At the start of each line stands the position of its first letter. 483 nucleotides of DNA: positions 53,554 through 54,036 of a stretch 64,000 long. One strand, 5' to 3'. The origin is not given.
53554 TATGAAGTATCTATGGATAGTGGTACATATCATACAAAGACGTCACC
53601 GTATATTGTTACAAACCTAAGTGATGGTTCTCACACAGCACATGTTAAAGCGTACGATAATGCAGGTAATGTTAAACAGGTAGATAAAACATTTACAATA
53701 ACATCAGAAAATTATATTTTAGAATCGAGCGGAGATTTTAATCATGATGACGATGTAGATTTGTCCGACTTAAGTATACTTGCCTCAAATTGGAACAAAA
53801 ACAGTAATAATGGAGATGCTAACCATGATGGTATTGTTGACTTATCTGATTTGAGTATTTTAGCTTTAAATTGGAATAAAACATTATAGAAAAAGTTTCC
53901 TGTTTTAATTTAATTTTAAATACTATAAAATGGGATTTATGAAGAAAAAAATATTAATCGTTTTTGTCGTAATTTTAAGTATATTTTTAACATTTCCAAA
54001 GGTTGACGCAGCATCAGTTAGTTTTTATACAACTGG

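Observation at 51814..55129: Cohesin-dockerin-like pairing between a surface anchor and a subtilisin protease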

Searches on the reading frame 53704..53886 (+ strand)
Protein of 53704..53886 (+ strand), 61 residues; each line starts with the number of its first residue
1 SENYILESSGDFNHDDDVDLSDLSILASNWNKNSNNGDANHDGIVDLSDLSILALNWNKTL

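Call 45: search_solved_structures(query=A5, max_evalue=10, show_alignments=3)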
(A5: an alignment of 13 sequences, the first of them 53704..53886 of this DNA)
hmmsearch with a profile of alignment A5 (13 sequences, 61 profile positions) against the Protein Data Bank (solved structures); distinct sequences matched with E-value up to 10: 61 (the best 60 are shown).
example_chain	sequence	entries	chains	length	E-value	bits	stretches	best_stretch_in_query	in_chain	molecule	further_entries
2y3n_B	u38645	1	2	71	1.1e-10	44.2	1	4-60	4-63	CELLULOSOMAL FAMILY-48 PROCESSIVE GLYCOSIDE HYDROLASE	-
4fl4_A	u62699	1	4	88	2.2e-08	36.8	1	4-55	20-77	Glycoside hydrolase family 9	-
4cj0_A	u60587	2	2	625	2.3e-07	33.5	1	6-55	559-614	ENDOGLUCANASE D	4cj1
1clc_A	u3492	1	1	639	2.4e-07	33.5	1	6-55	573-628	ENDOGLUCANASE CELD; EC: 3.2.1.4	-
2vn5_B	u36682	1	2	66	1.5e-06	30.9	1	6-56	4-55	ENDOGLUCANASE A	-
2vn6_B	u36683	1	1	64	2.1e-06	30.4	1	6-56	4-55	ENDOGLUCANASE A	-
1daq_A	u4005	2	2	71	5.6e-06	29.1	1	4-56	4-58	ENDOGLUCANASE SS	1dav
2mte_A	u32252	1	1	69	6e-06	29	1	4-56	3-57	Cellulose 1,4-beta-cellobiosidase (reducing end) CelS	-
2yik_A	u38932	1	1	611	2.9e-05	26.8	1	5-54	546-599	ENDOGLUCANASE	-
5nrm_B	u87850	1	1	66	3.1e-05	26.7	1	5-26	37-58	DocCel5: Type I dockerin repeat domain from A. cellulolyticus family 5 endoglucanase WP_01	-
2jnk_A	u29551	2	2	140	3.4e-05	26.6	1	4-51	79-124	Hyalurononglucosaminidase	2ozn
5nrk_B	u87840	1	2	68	4.1e-05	26.3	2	5-26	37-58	DocCel5: Type I dockerin repeat domain from A. cellulolyticus family 5 endoglucanase WP_01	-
9qfa_A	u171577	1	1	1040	6.5e-05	25.7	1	5-53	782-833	Ruminococcus bromii Amy12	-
6kg9_A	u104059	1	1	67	9.2e-05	25.2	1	3-54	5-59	And cellulose-binding endoglucanase family 9 CelL ortholog dockerin domain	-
2ccl_B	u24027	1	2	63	0.00025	23.8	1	6-54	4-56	ENDO-1,4-BETA-XYLANASE Y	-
8x39_A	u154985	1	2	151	0.0079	19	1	6-56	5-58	Serine protease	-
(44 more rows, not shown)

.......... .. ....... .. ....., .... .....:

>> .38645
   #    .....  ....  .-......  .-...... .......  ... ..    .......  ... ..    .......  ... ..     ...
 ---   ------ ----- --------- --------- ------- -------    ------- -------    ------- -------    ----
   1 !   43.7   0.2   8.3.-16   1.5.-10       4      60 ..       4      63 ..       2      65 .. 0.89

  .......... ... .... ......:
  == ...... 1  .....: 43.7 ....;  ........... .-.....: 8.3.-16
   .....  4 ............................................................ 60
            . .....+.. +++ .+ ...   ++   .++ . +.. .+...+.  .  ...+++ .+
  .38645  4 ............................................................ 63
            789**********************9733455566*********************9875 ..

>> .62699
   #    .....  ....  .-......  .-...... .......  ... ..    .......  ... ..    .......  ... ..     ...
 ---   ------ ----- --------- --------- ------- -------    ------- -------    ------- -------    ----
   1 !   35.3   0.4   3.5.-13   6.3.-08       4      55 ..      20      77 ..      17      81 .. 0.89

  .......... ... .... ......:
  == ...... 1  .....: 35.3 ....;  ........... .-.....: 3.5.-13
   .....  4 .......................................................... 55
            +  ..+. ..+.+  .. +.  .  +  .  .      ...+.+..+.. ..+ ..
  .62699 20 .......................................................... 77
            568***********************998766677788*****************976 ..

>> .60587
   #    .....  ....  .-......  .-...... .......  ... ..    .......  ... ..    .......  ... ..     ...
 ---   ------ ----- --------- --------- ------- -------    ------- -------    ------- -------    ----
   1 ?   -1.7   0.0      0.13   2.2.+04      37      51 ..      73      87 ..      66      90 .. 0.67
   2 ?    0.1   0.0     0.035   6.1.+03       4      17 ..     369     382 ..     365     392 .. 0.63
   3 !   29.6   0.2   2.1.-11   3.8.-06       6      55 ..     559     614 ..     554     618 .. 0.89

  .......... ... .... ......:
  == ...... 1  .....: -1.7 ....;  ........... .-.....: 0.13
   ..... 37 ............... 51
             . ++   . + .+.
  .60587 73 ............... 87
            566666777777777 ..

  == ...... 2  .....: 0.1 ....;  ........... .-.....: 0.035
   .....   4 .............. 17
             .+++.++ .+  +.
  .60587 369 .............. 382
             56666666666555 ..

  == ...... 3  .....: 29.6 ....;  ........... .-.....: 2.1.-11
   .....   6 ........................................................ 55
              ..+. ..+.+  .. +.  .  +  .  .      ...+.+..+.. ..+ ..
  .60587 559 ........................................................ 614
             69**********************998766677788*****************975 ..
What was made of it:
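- On Dockerin type I (Pfam PF00404): The loops align column for column with the 2y3n_B and 4fl4_A dockerins (call 45). The tail profile hits solved dockerins at E 1.1e-10 to 1e-3, ahead of any EF-hand protein (call 45).
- Checked: About 30 dockerins rank ahead of any EF-hand protein (call 45).
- A profile of orthologous tails hits solved dockerins (E 1.1e-10, full length, call 45).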

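Call 47: find_homologous_proteins(query=A5, max_evalue=0.001)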
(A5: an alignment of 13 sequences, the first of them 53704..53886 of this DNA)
Query A5 (13 sequences) (61 aa, profile of the alignment): 267 proteins with E <= 0.001 among 7372 candidates; the best 120 are listed.
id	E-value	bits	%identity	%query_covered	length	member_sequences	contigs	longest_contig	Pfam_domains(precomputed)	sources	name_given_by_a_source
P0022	2.1e-20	90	52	80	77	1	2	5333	PF00404.25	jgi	jgi:hypothetical protein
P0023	2.2e-19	87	47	82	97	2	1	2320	PF00404.25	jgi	jgi:hypothetical protein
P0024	2.5e-19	86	50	79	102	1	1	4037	PF00404.25,PF13202.13,PF00036.39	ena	-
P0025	3.7e-19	86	38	84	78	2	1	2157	PF00404.25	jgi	jgi:hypothetical protein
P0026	4.4e-19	86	44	80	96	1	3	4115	PF00404.25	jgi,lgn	-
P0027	5.4e-19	85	41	82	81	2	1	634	PF00404.25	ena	-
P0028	6.4e-19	85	39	85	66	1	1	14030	PF00404.25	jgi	jgi:hypothetical protein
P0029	7.4e-19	85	38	79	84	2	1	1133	PF00404.25,PF13202.13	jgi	jgi:hypothetical protein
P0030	1.1e-18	84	41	92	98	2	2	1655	PF00404.25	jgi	jgi:hypothetical protein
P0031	1.5e-18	84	40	79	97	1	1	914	PF00404.25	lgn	-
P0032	1.6e-18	84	41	77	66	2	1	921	PF00404.25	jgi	jgi:hypothetical protein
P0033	4.3e-18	82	55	70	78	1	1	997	PF07589.17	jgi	-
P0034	1.1e-17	81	40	87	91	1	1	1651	PF00404.25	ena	-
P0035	1.3e-17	81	39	77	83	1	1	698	PF00404.25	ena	-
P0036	2.1e-17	80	55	80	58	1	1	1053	PF00404.25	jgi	jgi:hypothetical protein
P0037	2.1e-17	80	46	79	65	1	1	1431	PF00404.25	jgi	jgi:hypothetical protein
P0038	3.7e-17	79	48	85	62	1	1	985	PF00404.25,PF13833.13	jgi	jgi:hypothetical protein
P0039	3.7e-17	79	34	89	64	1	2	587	PF00404.25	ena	-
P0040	4.0e-17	79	45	82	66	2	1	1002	PF00404.25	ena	-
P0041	6.3e-17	79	41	89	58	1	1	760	PF00404.25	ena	-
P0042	6.8e-17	79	47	95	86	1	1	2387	PF00404.25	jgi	jgi:hypothetical protein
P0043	7.5e-17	78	52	79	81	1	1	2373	PF00404.25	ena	-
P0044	7.7e-17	78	35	84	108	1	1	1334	PF00404.25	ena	-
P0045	1.2e-16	78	42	87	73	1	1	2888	PF00404.25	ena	-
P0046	1.4e-16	77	45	80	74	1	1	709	PF00404.25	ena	-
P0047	2.4e-16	77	48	79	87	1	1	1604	PF00404.25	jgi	jgi:hypothetical protein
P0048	2.5e-16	77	46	82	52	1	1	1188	PF00404.25,PF13833.13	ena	-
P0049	3.1e-16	76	40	84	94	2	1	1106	PF00404.25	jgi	jgi:hypothetical protein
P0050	6.3e-16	75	43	93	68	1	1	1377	PF00404.25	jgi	jgi:hypothetical protein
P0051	6.4e-16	75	46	82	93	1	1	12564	PF00404.25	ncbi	ncbi:MAG: dockerin type I domain-containing protein, partial [Candidatus Spechtbacterales bacterium]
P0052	7.3e-16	75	48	84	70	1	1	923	PF00404.25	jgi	jgi:hypothetical protein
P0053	7.5e-16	75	59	82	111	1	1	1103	PF00404.25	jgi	jgi:cellulose 1,4-beta-cellobiosidase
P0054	7.7e-16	75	42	79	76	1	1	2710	PF00404.25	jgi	jgi:hypothetical protein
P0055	1.9e-15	74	44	79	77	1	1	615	PF00404.25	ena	-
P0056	2.1e-15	74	37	89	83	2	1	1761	PF00404.25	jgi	jgi:hypothetical protein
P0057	7.9e-15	72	52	84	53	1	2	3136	PF00404.25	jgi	jgi:hypothetical protein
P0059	3.9e-14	70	37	80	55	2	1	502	PF00404.25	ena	-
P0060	4.6e-14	69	43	80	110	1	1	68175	PF00404.25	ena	-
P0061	6.3e-14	69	43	85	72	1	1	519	PF00404.25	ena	-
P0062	7.6e-14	69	44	79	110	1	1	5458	PF00404.25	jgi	jgi:hypothetical protein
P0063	1.7e-13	68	47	80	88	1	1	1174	PF00404.25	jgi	jgi:hypothetical protein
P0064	3.5e-13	67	42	84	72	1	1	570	PF00404.25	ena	-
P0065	5.0e-13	66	49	84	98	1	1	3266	PF00404.25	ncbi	-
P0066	5.6e-13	66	38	89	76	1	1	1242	PF00404.25,PF13202.13,PF00036.39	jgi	jgi:hypothetical protein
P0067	5.8e-13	66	50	82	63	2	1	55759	PF00404.25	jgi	jgi:hypothetical protein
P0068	7.1e-13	66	45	84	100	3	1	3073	PF00404.25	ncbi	ncbi:MAG: GC-type dockerin domain-anchored protein, partial [Phycisphaerales bacterium]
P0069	7.1e-13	66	39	87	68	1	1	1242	PF00404.25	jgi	jgi:hypothetical protein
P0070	8.5e-13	65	40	79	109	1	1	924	PF00404.25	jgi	jgi:hypothetical protein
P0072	9.1e-13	65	47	87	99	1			PF00404.25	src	-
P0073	9.4e-13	65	40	84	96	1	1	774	PF00404.25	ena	-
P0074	1.2e-12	65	43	84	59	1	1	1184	PF00404.25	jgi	jgi:uncharacterized protein (DUF2141 family)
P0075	1.7e-12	64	45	85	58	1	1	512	PF00404.25,PF13202.13,PF00036.39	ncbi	-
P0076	4.0e-12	63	44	90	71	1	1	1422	PF00404.25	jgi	jgi:hypothetical protein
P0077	6.4e-12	63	37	90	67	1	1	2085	PF00404.25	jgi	jgi:hypothetical protein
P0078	7.5e-12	62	44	90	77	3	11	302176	PF00404.25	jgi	jgi:hypothetical protein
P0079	7.7e-12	62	45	79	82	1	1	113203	PF00404.25,PF13202.13,PF00036.39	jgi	jgi:hypothetical protein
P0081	1.5e-11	61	48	82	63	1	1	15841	PF00404.25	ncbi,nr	ncbi:MAG: hypothetical protein EXS10_09295 [Phycisphaerales bacterium]|nr:hypothetical protein [Phyc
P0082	1.7e-11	61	33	77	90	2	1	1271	PF00404.25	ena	-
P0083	1.8e-11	61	45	85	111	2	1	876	PF00404.25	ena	-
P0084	2.6e-11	61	37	80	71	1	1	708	PF00404.25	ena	-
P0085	3.7e-11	60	49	87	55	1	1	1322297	PF00404.25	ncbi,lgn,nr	ncbi:hypothetical protein IPG36_05150 [bacterium]|nr:MAG: hypothetical protein IPG36_05150 [bacteriu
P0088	4.7e-11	60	43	87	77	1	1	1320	PF00404.25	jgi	jgi:hypothetical protein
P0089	5.6e-11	60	54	84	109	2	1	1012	PF00404.25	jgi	jgi:hypothetical protein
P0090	5.9e-11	60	35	82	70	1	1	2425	PF00404.25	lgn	-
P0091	6.8e-11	59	49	69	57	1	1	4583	PF00404.25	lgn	-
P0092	8.8e-11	59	47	80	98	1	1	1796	PF00404.25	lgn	-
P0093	1.0e-10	59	40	82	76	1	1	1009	PF00404.25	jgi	jgi:hypothetical protein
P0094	2.1e-10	58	39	89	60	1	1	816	PF00404.25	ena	-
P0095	2.2e-10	58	41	84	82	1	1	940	PF00404.25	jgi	jgi:hypothetical protein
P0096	2.2e-10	58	43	79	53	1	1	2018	PF00404.25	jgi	jgi:hypothetical protein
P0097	2.4e-10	58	49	84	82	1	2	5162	PF00404.25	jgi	jgi:hypothetical protein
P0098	2.9e-10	57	41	84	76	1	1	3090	PF00404.25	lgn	-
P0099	3.1e-10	57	37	49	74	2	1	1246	PF00404.25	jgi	-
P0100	3.3e-10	57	39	82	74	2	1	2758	PF00404.25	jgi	jgi:hypothetical protein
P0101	3.5e-10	57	38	87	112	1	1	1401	PF00404.25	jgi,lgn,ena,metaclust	metaclust:\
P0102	3.7e-10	57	46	82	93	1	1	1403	PF00404.25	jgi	jgi:hypothetical protein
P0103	3.9e-10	57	43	85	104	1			PF00404.25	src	-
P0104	5.3e-10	56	42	85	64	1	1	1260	PF00404.25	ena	-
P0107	1.9e-9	55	47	82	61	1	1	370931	PF00404.25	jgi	jgi:hypothetical protein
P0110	3.3e-9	54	39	84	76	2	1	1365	PF00404.25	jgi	jgi:hypothetical protein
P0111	5.0e-9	53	51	75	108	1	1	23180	PF00404.25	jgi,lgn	jgi:hypothetical protein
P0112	6.3e-9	53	43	80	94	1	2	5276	PF00404.25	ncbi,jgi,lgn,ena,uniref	ncbi:hypothetical protein LCGC14_1317960 [marine sediment metagenome]|uniref:Dockerin domain-contain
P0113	6.7e-9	53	43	84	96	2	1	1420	PF00404.25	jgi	jgi:hypothetical protein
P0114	6.7e-9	53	39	97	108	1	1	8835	PF07589.17,PF00404.25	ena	-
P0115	7.3e-9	53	43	80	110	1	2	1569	PF00404.25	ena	-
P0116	7.6e-9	53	41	89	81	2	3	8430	PF00404.25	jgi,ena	jgi:hypothetical protein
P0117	9.1e-9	53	33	64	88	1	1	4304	PF00404.25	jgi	jgi:hypothetical protein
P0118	9.7e-9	52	41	89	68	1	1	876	PF00404.25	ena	-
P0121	1.4e-8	52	44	84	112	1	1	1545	PF00404.25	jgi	jgi:hypothetical protein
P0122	1.5e-8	52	38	85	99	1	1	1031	PF00404.25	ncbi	-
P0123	1.7e-8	52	34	85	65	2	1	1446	PF00404.25,PF00036.39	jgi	jgi:hypothetical protein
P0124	1.8e-8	52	43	87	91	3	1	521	PF26780.1,PF00404.25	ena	-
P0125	1.8e-8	52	33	84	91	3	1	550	PF00404.25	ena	-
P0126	2.1e-8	51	38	77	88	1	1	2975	PF00404.25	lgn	-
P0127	2.4e-8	51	38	84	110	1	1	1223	PF00404.25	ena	-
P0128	2.5e-8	51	40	82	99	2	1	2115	PF00404.25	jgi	jgi:hypothetical protein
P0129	2.7e-8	51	44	79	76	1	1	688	PF00404.25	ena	-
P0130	2.8e-8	51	35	79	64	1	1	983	PF00404.25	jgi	jgi:hypothetical protein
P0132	3.1e-8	51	49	84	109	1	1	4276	PF07589.17,PF00404.25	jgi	jgi:hypothetical protein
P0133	3.4e-8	51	43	57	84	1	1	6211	PF00404.25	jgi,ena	-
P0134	3.9e-8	50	38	93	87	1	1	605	PF00404.25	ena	-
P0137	5.8e-8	50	40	80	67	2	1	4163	PF00404.25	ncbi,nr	ncbi:hypothetical protein HY409_04225, partial [Candidatus Gottesmanbacteria bacterium]|nr:hypotheti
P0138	6.0e-8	50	39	87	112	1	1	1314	PF00404.25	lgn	-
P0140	7.3e-8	50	37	84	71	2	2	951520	PF00404.25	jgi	jgi:hypothetical protein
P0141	7.7e-8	50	44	74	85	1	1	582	PF00404.25,PF13202.13,PF00036.39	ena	-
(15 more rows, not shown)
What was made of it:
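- On Dockerin type I (Pfam PF00404): Nearly all database hits of the profile carry PF00404 (call 47).
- Tried and rejected: They confirm family membership but say nothing about cargo (call 47).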

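Call 58: predict_structure(alignment_id=A6)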
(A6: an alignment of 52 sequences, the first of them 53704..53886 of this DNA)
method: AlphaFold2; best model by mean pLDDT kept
length: 61 residues; sequences in the alignment: 52
mean_pLDDT: 89.6   pTM: 0.75
mean pLDDT of the five models: 89.6, 89.5, 89.1, 89.1, 87.9
residues with pLDDT >= 90: 50; 70-90: 4; 50-70: 2; < 50: 5
segments of 3 or more residues with pLDDT < 50: 1-5
pLDDT, mean of each block of 10 residues (from residue 1): 59 95 98 95 97 95 80
secondary structure, 60 per line:
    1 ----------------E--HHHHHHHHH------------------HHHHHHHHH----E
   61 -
elements in order: H20-28 H47-55
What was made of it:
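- On Dockerin type I (Pfam PF00404): Model helices at tail residues 20-28 and 47-55 (call 58). AF2 pLDDT 89.6 (call 58).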

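Call 60: fold_search(model_id=the predicted structure, library=pdb)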
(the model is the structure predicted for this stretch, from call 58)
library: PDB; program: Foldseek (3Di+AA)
matches with E <= 10: 25; with E <= 0.001: 1
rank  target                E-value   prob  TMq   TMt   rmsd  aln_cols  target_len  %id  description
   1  2y3n_B                1.6e-04  1.00  0.79  0.80   1.1        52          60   36  Type II cohesin-dockerin domain from Bacteroides cellolosolvens (released 2012-01-11)
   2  4u3s_B                5.8e-02  1.00  0.62  0.26   3.5        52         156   27  Crystal structure of Coh3ScaB-XDoc_M1ScaA complex: A N-terminal interface mutant of type II Cohesin-X-Dockerin complex (released 2015-07-29)
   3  4wi0_B                6.2e-02  1.00  0.67  0.28   1.4        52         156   25  Crystal structure of Coh3ScaB-XDoc_M2ScaA complex: A C-terminal interface mutant of type II Cohesin-X-Dockerin complex (released 2015-10-07)
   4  2ozn_B                9.8e-02  1.00  0.67  0.34   2.0        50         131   34  The Cohesin-Dockerin Complex of NagJ and NagH from Clostridium perfringens (released 2008-05-06)
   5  3kcp_A                1.5e-01  1.00  0.70  0.16   2.2        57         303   21  Crystal structure of interacting Clostridium thermocellum multimodular components (released 2010-02-09)
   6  4fl4_L                1.7e-01  0.99  0.69  0.15   2.7        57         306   21  Scaffoldin conformation and dynamics revealed by a ternary complex from the Clostridium thermocellum cellulosome (released 2012-06-27)
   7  5g5d_B                2.6e-01  0.91  0.57  0.25   3.4        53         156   21  Crystal Structure of the CohScaC2-XDocCipA type II complex from Clostridium thermocellum (released 2017-04-05)
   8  2y3n_D                3.2e-01  0.98  0.61  0.75   3.2        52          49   31  Type II cohesin-dockerin domain from Bacteroides cellolosolvens (released 2012-01-11)
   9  4fl4_C                3.4e-01  0.98  0.68  0.15   3.3        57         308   21  Scaffoldin conformation and dynamics revealed by a ternary complex from the Clostridium thermocellum cellulosome (released 2012-06-27)
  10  6kgf_D                3.4e-01  0.91  0.57  0.56   3.4        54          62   30  Crystal structure of CaDoc0917(R16D)-CaCohA2 complex at pH 8.2 (released 2020-07-08)
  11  2b59_B                3.9e-01  0.90  0.59  0.25   3.3        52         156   23  The type II cohesin dockerin complex (released 2005-10-11)
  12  4fl4_I                5.0e-01  0.97  0.69  0.15   2.8        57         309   21  Scaffoldin conformation and dynamics revealed by a ternary complex from the Clostridium thermocellum cellulosome (released 2012-06-27)
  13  5k39_B                6.9e-01  0.85  0.57  0.24   2.8        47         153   19  THE TYPE II COHESIN DOCKERIN COMPLEX FROM CLOSTRIDIUM THERMOCELLUM (released 2017-03-29)
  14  5m0y_B                7.4e-01  0.93  0.66  0.28   1.4        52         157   19  Crystal Structure of the CohScaA-XDocCipB type II complex from Clostridium thermocellum at 1.5Angstrom resolution (released 2017-09-06)
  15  6kge_B                7.4e-01  0.72  0.54  0.55   3.8        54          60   28  Crystal structure of CaDoc0917(R16D)-CaCohA2 complex at pH 5.5 (released 2020-07-08)
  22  8x39_A                1.7e+00  0.51  0.54  0.27   3.3        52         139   19  Crystal structure of cellulosomal double-dockerin module of Clo1313_0689 from Clostridium thermocellum (released 2024-04-03)
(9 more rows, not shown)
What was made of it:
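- On Dockerin type I (Pfam PF00404): Foldseek: 24 of 25 hits are dockerins, the best being 2y3n_B at TM 0.79/0.80 and rmsd 1.1 A (call 60).
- Closest known: Non-cellulosomal cohesin-dockerin pairs: Archaeoglobus fulgidus cohesin. Same: 2ozn_B is among the best dockerin matches (call 60).
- The AF2 model has pLDDT 89.6, and 24 of 25 Foldseek hits are dockerins, the best at TM 0.79 and rmsd 1.1 A (calls 58, 60).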
